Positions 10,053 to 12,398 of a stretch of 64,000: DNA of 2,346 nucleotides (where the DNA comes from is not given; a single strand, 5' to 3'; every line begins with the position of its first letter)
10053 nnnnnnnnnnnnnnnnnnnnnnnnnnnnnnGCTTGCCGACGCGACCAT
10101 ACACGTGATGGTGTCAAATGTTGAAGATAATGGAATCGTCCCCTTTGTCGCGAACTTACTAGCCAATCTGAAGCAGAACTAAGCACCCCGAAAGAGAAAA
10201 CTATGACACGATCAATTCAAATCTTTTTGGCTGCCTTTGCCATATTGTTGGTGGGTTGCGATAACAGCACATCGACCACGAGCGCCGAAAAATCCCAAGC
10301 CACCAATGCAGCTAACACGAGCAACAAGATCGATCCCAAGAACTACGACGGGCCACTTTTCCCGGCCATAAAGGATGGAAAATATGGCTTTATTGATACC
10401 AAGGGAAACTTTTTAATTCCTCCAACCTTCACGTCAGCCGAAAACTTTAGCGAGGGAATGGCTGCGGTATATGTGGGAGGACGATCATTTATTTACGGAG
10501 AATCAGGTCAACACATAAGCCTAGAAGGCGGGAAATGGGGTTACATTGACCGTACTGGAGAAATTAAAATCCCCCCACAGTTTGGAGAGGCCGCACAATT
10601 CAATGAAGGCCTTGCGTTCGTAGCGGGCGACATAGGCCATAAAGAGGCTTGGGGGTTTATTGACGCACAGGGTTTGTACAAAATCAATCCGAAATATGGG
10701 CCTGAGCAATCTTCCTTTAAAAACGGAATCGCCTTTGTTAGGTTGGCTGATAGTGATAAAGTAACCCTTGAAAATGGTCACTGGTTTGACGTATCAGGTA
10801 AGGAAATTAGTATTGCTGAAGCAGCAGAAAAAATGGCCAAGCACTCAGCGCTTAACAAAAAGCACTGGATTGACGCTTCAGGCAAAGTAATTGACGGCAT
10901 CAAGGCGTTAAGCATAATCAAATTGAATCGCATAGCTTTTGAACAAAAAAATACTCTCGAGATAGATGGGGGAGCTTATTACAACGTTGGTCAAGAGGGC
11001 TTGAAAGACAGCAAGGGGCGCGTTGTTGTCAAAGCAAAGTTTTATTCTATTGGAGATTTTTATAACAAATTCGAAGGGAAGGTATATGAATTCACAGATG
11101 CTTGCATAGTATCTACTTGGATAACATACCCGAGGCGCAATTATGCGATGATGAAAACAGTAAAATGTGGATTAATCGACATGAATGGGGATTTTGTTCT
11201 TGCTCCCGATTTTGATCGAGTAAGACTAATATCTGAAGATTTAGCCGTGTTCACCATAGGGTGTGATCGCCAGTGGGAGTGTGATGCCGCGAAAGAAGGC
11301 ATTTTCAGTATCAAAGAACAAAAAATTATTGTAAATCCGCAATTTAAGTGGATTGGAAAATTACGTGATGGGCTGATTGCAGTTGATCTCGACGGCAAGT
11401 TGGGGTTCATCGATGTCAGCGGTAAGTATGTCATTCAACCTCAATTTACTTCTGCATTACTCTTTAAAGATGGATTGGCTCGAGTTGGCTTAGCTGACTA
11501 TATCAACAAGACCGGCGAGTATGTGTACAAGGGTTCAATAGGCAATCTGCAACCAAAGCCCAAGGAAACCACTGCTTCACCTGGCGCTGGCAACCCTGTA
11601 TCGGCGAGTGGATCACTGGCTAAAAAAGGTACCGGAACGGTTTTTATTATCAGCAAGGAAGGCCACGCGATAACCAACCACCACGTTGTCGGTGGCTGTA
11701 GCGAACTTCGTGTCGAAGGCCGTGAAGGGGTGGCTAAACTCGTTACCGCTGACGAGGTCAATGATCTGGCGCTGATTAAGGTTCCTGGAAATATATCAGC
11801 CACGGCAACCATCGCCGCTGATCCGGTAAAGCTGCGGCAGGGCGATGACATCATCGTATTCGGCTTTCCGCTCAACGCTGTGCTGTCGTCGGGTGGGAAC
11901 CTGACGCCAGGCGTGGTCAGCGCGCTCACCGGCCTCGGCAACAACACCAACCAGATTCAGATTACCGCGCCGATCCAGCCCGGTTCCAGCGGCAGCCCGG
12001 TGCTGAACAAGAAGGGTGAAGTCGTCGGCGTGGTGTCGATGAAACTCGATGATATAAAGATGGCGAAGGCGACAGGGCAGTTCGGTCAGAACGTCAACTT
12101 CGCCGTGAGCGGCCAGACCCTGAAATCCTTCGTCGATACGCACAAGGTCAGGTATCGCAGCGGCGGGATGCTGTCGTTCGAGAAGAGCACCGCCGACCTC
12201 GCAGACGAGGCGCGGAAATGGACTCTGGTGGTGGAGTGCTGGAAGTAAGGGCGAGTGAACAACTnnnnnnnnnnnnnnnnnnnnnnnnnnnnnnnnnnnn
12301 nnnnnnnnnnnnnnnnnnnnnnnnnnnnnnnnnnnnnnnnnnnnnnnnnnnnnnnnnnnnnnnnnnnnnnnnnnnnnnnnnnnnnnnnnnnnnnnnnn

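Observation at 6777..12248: Island cargo module: XRE switch, SNase-type nuclease, and two exported repeat-scaffold proteases sharing one protease cassette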

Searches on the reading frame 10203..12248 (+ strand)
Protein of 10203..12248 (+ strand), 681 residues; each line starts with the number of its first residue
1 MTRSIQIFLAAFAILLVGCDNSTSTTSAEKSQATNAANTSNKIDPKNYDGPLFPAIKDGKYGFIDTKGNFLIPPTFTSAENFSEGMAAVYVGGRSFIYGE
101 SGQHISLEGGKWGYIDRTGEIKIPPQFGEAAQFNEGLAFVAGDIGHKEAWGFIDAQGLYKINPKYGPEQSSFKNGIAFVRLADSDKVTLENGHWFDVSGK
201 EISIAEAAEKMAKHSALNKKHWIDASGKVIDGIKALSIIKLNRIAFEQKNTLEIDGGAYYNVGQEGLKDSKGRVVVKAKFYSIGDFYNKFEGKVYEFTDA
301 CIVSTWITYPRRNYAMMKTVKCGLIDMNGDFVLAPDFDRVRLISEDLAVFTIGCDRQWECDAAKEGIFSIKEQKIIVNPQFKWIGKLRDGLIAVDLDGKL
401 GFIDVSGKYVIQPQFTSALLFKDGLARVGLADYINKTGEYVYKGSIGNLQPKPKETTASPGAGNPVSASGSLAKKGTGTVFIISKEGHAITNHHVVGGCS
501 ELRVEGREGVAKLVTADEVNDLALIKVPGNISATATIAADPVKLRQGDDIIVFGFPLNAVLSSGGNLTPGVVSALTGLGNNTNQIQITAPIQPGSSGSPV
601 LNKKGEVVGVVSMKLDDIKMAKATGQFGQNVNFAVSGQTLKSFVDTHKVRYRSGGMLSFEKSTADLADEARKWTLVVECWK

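Call 3: search_protein_families(library=pfam, proteins=[window:10203-12248:+], max_evalue=0.01)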
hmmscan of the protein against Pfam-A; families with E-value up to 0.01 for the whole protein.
window:10203-12248:+ (681 aa): 6 families
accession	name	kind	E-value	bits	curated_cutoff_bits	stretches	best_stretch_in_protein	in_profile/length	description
PF14903.11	WG_beta_rep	-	3.5e-48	161.7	25.6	4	61-93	1-33/35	WG containing repeat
PF13365.12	Trypsin_2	-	7e-25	88.9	27.6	1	478-610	1-144/144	Trypsin-like peptidase domain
PF00089.32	Trypsin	-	2.7e-08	34.3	20.6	1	465-614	13-198/220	Trypsin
PF10459.15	Peptidase_S46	-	0.00021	20.5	22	0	591-611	630-650/698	Peptidase S46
PF05579.19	Peptidase_S32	-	0.0021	17.7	24.7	0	462-527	102-163/297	Equine arteritis virus serine endopeptidase S32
PF00949.27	Peptidase_S7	-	0.0069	16.7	20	0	592-610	94-112/131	Peptidase S7, Flavivirus NS3 serine protease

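Call 10: search_protein_families(library=padloc, proteins=[window:10203-12248:+], max_evalue=0.01)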
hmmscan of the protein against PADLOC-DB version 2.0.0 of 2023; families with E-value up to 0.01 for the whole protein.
window:10203-12248:+ (681 aa): 5 families
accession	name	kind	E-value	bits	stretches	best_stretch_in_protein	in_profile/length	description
PDLC02960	RT-Protease_XI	-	1.6e-15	55.1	1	474-614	346-486/506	single gene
PDLC02959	RT-Protease_XI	-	2.3e-14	51.2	1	474-614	348-489/510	single gene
PDLC04593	PDC-M35A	-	2e-06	25.7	1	511-611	74-178/216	-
PDLC03855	LmuA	-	0.00044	17.6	1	476-611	17-167/425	-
PDLC05022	PDC-S45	-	0.00091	16.3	0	580-602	187-209/293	-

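Call 15: search_protein_families(library=ncbifam, proteins=[window:10203-12248:+], max_evalue=0.001)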
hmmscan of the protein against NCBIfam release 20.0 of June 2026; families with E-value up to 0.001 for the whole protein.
window:10203-12248:+ (681 aa): 12 families
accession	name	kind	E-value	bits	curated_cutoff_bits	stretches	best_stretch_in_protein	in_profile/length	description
TIGR02037.1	degP_htrA_DO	subfamily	1.3e-23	83.6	416.2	1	473-645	57-225/434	Do family serine endopeptidase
NF041521.1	HhoA_HhoB_HtrA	equivalog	1.3e-18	67.4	450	1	472-612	53-198/335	HhoA/HhoB/HtrA family serine endopeptidase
NF033740.0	MarP_fam_protase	equivalog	1.5e-18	67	250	1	474-611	209-351/390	MarP family serine protease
NF047968.1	SerProtHtrA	equivalog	3.2e-16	59.6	470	1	472-617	83-236/357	serine protease HtrA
NF007526.1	PRK10139.1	equivalog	1.8e-15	56.6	756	1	474-614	89-233/456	serine endoprotease DegQ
NF008189.1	PRK10942.1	equivalog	3.4e-14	52.2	720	1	476-643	115-277/477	serine endoprotease DegP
TIGR02038.1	protease_degS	equivalog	1.2e-13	50.9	422.95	1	472-636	74-235/351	outer membrane-stress sensor serine endopeptidase DegS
NF008147.1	PRK10898.1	equivalog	2.1e-13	50.2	408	1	472-635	74-239/352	outer membrane-stress sensor serine endopeptidase DegS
NF040960.1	MamE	equivalog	1e-10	40.9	800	1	463-644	113-290/659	magnetosome formation protease MamE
NF053637.1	SerProtHtrAspr2045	equivalog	1.3e-08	34.3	650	1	472-617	101-257/394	serine protease HtrA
NF050055.1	SerProtHtrAMycob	equivalog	1.5e-07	30.7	800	1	474-612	227-378/502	serine protease HtrA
NF040961.1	MamO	equivalog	8e-06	24.4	800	1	466-617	87-246/648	magnetosome protein MamO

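Call 22: find_encoding_contigs(protein=window:10203-12248:+, flank=10000, max_places=6)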
Protein window:10203-12248:+ (681 aa): no gene with exactly this product is on record in the collection.

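Call 104: find_related_loci(query=A6, collection=viral_contigs, flank=10000)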
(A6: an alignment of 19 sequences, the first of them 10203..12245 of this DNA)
Query A6 (681 aa) in viral_contigs; peptide patterns used: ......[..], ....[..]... (x = any residue, [..] = any of these).
106 stretches matched a pattern; 10 encode a relative of the query (tblastn E <= 1e-3); 10 distinct loci.
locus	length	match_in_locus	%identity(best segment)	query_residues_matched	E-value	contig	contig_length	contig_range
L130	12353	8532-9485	32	50-441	2e-32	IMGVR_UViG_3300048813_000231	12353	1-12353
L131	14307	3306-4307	27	44-450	4e-24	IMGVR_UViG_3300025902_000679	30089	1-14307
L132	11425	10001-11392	26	1-441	1e-21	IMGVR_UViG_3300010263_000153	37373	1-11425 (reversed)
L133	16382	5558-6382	27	49-441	2e-19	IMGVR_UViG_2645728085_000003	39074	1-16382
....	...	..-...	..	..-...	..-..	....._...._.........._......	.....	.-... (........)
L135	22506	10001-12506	33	20-619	2e-12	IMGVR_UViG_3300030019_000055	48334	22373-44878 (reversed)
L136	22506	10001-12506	33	20-619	2e-12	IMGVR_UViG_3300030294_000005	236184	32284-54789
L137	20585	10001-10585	35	57-441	3e-12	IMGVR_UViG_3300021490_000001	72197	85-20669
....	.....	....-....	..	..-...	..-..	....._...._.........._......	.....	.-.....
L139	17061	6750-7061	26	60-194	8e-7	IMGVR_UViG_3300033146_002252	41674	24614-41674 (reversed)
